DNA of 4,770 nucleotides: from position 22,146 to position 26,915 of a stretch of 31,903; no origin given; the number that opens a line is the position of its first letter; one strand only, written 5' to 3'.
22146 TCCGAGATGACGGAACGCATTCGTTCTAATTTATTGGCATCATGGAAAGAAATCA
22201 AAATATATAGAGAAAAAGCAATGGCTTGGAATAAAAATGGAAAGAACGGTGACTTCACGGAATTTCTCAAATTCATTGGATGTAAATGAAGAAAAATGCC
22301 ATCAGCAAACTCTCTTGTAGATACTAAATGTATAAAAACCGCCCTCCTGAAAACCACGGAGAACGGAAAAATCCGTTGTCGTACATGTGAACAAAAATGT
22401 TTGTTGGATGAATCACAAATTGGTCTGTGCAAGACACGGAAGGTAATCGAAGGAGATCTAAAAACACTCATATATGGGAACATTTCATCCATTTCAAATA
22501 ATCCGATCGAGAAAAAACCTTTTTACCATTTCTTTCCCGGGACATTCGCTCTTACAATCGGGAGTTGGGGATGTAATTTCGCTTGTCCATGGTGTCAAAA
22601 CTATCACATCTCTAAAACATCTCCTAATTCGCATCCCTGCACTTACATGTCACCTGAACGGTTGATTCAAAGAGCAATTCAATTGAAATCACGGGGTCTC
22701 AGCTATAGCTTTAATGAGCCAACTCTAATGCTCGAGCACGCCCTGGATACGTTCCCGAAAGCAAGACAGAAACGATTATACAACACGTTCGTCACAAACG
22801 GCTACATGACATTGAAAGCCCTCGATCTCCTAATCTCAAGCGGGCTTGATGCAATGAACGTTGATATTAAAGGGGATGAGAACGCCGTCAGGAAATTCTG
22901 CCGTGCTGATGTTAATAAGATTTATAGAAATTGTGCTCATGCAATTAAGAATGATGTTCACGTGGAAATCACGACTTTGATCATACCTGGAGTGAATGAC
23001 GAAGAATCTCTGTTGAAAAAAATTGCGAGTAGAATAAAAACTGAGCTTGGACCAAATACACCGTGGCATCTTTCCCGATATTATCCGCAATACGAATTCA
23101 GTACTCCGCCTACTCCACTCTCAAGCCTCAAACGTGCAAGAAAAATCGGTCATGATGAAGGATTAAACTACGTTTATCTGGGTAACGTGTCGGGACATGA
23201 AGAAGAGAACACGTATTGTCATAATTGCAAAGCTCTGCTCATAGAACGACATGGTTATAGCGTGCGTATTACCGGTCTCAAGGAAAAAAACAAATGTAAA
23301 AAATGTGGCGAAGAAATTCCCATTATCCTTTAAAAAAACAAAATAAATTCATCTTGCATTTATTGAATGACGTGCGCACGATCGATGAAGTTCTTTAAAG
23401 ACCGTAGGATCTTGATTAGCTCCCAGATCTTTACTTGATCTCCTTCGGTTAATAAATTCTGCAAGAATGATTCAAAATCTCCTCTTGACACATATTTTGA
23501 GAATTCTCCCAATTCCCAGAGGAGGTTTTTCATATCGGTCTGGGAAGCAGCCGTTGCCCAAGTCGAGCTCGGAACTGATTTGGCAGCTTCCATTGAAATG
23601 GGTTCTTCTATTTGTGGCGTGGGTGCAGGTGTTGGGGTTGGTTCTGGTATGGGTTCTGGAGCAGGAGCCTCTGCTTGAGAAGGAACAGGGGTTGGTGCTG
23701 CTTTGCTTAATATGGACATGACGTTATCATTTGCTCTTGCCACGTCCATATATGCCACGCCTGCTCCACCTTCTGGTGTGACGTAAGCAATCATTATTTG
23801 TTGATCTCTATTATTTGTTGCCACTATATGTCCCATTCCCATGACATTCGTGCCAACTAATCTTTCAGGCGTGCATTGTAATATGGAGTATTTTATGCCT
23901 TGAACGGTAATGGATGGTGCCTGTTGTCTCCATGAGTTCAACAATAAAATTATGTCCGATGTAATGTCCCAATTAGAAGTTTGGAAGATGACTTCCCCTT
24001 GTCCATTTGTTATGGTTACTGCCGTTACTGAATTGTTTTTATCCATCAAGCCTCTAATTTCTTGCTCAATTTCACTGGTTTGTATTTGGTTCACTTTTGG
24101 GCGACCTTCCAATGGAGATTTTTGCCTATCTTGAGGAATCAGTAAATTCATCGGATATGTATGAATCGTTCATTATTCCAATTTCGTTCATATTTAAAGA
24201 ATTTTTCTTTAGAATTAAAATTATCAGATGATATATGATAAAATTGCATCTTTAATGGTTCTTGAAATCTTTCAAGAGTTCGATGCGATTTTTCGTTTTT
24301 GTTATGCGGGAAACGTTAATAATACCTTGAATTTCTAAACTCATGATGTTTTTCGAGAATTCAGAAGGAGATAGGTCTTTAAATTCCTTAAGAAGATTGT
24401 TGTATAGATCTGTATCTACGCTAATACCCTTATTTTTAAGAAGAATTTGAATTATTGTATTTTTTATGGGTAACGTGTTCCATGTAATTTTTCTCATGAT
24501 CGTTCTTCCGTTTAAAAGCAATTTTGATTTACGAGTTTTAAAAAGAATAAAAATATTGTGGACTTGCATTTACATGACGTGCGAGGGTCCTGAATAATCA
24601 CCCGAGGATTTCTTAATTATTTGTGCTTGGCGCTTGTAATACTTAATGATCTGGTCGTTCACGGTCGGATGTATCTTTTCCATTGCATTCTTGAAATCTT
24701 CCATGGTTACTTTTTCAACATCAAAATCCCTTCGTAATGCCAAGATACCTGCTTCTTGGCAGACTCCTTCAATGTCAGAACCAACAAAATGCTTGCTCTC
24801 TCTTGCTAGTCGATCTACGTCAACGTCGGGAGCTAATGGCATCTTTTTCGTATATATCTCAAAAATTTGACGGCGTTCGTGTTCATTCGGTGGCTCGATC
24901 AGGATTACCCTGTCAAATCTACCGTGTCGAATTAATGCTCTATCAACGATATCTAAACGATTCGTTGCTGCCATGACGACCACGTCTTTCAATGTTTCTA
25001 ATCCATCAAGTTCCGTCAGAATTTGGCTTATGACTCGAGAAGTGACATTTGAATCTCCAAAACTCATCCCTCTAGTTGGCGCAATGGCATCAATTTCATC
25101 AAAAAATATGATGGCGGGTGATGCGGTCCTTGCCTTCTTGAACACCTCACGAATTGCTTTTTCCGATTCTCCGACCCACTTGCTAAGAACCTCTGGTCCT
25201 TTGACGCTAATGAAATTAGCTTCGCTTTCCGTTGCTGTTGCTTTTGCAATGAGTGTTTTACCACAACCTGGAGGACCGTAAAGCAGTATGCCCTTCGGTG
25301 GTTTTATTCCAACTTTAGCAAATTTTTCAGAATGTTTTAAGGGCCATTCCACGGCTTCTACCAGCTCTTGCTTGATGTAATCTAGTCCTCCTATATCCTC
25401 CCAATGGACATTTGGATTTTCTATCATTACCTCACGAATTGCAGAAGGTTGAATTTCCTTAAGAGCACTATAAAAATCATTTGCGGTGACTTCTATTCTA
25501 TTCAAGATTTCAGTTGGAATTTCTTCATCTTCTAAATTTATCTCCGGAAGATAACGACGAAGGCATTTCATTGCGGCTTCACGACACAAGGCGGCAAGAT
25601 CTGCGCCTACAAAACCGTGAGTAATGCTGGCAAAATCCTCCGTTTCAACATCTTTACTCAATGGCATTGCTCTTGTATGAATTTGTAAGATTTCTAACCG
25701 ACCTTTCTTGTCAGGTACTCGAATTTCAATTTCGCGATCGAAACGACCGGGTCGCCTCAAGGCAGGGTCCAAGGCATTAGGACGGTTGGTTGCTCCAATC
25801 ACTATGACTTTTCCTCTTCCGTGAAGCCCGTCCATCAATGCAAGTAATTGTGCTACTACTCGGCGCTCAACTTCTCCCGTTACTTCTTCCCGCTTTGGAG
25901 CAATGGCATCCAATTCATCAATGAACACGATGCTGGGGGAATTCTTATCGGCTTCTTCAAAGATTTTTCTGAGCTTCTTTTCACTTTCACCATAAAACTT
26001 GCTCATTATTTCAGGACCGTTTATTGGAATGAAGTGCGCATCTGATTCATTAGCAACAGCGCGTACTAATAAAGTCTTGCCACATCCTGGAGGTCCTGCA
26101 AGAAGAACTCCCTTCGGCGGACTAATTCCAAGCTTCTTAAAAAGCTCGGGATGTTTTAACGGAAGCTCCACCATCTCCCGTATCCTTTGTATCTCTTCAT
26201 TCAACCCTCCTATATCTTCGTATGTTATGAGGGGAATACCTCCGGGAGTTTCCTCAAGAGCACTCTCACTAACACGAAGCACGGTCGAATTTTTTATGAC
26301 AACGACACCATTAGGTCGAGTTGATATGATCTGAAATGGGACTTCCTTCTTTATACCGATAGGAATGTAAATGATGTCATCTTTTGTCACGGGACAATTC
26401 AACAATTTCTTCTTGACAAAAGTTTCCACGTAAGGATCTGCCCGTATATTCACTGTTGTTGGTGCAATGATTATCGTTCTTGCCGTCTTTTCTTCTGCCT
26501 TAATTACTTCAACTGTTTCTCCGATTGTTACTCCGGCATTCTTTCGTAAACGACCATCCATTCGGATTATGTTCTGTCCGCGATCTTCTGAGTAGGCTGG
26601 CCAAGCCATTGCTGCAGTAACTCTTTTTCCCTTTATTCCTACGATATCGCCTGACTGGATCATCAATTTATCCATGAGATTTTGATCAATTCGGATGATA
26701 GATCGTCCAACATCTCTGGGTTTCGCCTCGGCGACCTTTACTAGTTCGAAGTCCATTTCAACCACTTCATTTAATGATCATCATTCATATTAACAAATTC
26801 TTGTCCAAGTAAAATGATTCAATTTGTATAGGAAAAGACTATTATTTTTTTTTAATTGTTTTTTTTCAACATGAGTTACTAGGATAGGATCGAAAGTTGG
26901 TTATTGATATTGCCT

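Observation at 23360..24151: Multidomain profilin: N-extension + profilin + cis Pro-rich linker + novel helical C-domain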

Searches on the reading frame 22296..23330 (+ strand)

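Call 23: search_protein_families(library=pfam, proteins=[window:22296-23330:+], max_evalue=0.001)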
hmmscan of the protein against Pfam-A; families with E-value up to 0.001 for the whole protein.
window:22296-23330:+ (345 aa): 1 family
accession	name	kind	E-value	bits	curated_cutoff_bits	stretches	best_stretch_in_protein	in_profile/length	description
PF04055.27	Radical_SAM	-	1.5e-21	77.8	29.5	1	92-237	6-158/166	Radical SAM superfamily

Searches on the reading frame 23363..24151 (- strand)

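Call 4: search_protein_families(library=pfam, proteins=[window:23363-24151:-], max_evalue=10)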
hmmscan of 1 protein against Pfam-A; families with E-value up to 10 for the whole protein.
window:23363-24151:- (263 aa): 3 families
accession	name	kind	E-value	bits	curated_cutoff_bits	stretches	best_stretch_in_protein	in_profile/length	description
PF04625.18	DEC-1_N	-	0.0003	20.4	29.2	1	106-184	72-146/403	DEC-1 protein, N-terminal region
PF00235.25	Profilin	-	0.02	15.4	25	1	38-140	13-118/127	Profilin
PF23677.1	YnaL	-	0.02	15.3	27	1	152-187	11-44/57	Protein YnaL-like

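Call 5: search_protein_families(library=ncbifam, proteins=[window:23363-24151:-], max_evalue=10)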
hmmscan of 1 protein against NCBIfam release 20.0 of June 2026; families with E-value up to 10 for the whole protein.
window:23363-24151:- (263 aa): 12 families
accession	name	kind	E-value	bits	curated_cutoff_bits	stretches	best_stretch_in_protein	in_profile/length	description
NF037973.1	metallo_SslE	exception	0.012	13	3000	1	141-184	38-79/1519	lipoprotein metalloprotease SslE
TIGR02927.1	SucB_Actino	equivalog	0.02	13.7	423.45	1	130-243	53-157/579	2-oxoglutarate dehydrogenase, E2 component, dihydrolipoamide succinyltransferase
NF033186.1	internalin_K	exception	0.038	12.5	1100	1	143-185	500-542/604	class 1 internalin InlK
NF033845.1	MSCRAMM_ClfB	exception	0.063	11.2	999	1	147-193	540-586/871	MSCRAMM family adhesin clumping factor ClfB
NF008084.0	PRK10819.1-5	equivalog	0.12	12.2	315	1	148-189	54-95/249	TonB system transport protein TonB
NF008082.0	PRK10819.1-3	equivalog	0.17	11.7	265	1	138-192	41-99/242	TonB system transport protein TonB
NF007285.1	PRK09752.1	equivalog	0.31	8.6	1459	1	151-180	918-949/1250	AIDA-I family autotransporter adhesin YfaL/EhaC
NF052243.1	T4PFormProtSgmX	equivalog_domain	0.45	8.7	1800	1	147-219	289-360/1065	type IV pili formation protein SgmX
NF008083.0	PRK10819.1-4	equivalog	0.74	9.7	448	1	154-195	54-97/239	TonB system transport protein TonB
NF033930.1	pneumo_PspA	exception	1.4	7.5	850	1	151-190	361-400/659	pneumococcal surface protein A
NF040983.1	BimA_second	exception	9.6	4.9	600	0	151-199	96-150/381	trimeric autotransporter actin-nucleating factor BimA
NF047903.1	MmDecMmdC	equivalog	10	6.6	200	0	142-185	14-59/132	methylmalonyl-CoA decarboxylase subunit gamma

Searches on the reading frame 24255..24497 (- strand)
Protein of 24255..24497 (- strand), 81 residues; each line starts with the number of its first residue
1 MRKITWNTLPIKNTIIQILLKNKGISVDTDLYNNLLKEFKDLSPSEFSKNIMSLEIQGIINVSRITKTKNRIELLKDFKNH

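Call 85: search_solved_structures(query=A3, max_evalue=1)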
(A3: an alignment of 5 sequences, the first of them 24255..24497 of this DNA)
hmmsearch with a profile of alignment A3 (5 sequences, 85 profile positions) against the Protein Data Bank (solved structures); distinct sequences matched with E-value up to 1: 4.
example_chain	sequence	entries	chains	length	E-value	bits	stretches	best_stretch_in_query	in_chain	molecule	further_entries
6dk4_A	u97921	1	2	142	0.1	15.9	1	4-77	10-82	Ferric uptake regulation protein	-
2et6_A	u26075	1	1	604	0.22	14.9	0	10-46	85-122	(3R)-hydroxyacyl-CoA dehydrogenase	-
5ajd_A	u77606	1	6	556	0.6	13.5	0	18-48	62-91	CDC39P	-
4by6_A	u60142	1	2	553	0.63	13.4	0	18-48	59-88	GENERAL NEGATIVE REGULATOR OF TRANSCRIPTION SUBUNIT 1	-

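Call 87: search_protein_families(library=pfam, proteins=[window:24255-24497:-], max_evalue=0.1)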
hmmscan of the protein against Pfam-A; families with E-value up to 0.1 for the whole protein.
window:24255-24497:- (81 aa): 2 families
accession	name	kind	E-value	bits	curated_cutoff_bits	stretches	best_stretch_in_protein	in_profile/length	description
PF01475.25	FUR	-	0.0092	16.6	23.1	1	12-76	10-75/121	Ferric uptake regulator family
PF02337.22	Gag_p10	-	0.078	13.4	23.9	0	14-44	7-37/85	Retroviral GAG p10 protein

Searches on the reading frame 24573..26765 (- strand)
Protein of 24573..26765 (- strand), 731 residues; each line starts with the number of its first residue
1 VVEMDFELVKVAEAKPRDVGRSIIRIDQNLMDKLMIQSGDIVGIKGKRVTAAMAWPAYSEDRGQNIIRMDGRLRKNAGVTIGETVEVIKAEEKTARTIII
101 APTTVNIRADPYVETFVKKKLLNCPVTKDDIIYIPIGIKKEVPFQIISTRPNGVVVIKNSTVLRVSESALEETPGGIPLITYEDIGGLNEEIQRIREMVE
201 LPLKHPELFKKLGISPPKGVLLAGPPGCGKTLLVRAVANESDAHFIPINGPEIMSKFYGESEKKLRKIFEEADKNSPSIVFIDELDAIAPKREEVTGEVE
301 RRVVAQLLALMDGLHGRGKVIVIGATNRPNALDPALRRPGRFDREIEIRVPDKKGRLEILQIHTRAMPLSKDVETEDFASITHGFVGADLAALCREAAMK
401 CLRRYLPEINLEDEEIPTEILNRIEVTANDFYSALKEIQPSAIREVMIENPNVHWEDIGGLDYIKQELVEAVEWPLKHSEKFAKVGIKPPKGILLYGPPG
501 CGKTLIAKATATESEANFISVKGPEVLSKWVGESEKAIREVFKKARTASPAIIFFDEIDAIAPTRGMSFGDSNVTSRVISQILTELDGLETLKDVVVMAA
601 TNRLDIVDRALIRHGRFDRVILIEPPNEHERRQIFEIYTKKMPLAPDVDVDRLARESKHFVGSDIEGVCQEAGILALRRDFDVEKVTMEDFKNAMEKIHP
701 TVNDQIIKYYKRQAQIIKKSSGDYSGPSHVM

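Call 23: search_protein_families(library=pfam, proteins=[window:24573-26765:-], max_evalue=0.001)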
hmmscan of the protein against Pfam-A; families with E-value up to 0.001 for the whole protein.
window:24573-26765:- (731 aa): 36 families (the best 25 are shown)
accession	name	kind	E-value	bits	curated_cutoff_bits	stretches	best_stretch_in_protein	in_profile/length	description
PF00004.35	AAA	-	1.1e-93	311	21.2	2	220-349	1-130/131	ATPase family associated with various cellular activities (AAA)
PF17862.7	AAA_lid_3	-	4.7e-32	109.6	27.2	2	372-415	1-44/45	AAA+ lid domain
PF02359.24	CDC48_N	-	3e-29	101.5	35.1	1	10-91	3-84/85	Cell division protein 48 (CDC48), N-terminal domain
PF13191.12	AAA_16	-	1.2e-13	52.4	32.6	1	212-323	19-138/167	AAA ATPase domain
PF05496.18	RuvB_N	-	4.8e-13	49.6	27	2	219-296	35-104/159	Holliday junction DNA helicase RuvB P-loop domain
PF13173.12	AAA_14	-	3.6e-11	43.6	27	2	220-290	5-76/129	AAA domain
PF07724.20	AAA_2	-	5.3e-11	43.3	27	1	220-313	6-101/166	AAA domain (Cdc48 subfamily)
PF02933.23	CDC48_2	-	7.1e-10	38.8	22.4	1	113-168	7-60/64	Cell division protein 48 (CDC48), domain 2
PF07728.20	AAA_5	-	2.5e-09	37.7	22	0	219-255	1-38/139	AAA domain (dynein-related subfamily)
PF06068.19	TIP49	-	4.4e-09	36.4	23.8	0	218-262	51-97/347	TIP49 P-loop domain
PF23902.1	AAA_lid_PRS2_C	-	9.5e-09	35.7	34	1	629-698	2-70/73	PRS2 AAA+ lid C-terminal domain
PF13401.12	AAA_22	-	2.3e-08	34.8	27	0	220-289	8-65/130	AAA domain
PF09336.16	Vps4_C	-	7.1e-08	32.8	21.3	1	685-711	28-54/61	Vps4 C terminal oligomerisation domain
PF20720.3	nSTAND3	-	1.4e-07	31.8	27.2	0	493-635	20-149/155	Novel STAND NTPase 3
PF13671.12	AAA_33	-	3.5e-07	31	27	0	220-327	2-79/143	AAA domain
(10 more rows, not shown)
